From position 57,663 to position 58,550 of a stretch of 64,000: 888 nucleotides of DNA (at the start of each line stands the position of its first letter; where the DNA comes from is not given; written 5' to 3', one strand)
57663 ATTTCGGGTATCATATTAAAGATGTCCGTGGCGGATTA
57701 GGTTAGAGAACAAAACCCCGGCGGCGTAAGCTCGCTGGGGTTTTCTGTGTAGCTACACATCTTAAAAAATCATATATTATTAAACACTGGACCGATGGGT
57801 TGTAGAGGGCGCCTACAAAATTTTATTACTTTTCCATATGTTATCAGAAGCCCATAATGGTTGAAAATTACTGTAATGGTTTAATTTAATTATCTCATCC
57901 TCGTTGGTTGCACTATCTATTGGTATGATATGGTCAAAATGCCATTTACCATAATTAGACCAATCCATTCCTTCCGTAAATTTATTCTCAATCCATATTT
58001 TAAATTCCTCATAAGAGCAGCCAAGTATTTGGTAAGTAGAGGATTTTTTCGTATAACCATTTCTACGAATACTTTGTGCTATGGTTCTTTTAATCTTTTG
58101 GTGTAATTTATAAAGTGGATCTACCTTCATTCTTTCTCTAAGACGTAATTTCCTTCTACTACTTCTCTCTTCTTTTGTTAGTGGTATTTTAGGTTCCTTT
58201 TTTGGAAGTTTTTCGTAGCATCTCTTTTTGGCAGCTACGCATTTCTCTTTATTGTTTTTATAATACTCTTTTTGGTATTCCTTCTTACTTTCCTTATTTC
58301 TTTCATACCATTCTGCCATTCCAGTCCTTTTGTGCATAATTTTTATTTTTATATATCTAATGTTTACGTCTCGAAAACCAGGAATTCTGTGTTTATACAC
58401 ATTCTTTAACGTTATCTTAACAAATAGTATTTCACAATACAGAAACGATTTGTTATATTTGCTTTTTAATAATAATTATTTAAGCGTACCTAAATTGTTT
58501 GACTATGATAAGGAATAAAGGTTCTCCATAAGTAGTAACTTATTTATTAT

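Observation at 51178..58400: Duplicated Ala/Lys-rich gene (paralogs at 51984 and 56940), each with promoter and terminator and each flanked by HNH endonuclease genes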

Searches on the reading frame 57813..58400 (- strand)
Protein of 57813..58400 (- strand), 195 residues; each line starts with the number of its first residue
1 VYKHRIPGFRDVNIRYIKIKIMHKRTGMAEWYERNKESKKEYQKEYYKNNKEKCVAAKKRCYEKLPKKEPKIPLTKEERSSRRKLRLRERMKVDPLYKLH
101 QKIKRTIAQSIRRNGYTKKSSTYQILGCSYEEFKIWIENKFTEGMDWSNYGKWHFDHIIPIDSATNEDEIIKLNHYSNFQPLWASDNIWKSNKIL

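Call 6: search_protein_families(library=pfam, proteins=[window:57813-58400:-], max_evalue=0.01)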
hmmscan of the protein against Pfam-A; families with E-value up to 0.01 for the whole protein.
window:57813-58400:- (195 aa): 0 families

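Call 10: search_protein_families(library=phrogs, proteins=[window:57813-58400:-], max_evalue=0.01)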
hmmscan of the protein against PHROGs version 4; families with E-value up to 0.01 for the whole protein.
window:57813-58400:- (195 aa): 3 families
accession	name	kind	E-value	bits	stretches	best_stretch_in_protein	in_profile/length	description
phrog_1035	-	DNA, RNA and nucleotide metabolism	1.7e-12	48.8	1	35-193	92-213/271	endonuclease VII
phrog_28061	-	unknown function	8.9e-06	27.1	1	145-195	6-58/62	-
phrog_14214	-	unknown function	9.3e-05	23.6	1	27-64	13-50/58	-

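Call 82: search_protein_families(library=ncbifam, proteins=[window:57813-58400:-], max_evalue=0.05)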
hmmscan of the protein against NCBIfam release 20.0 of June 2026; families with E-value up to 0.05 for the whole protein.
window:57813-58400:- (195 aa): 0 families
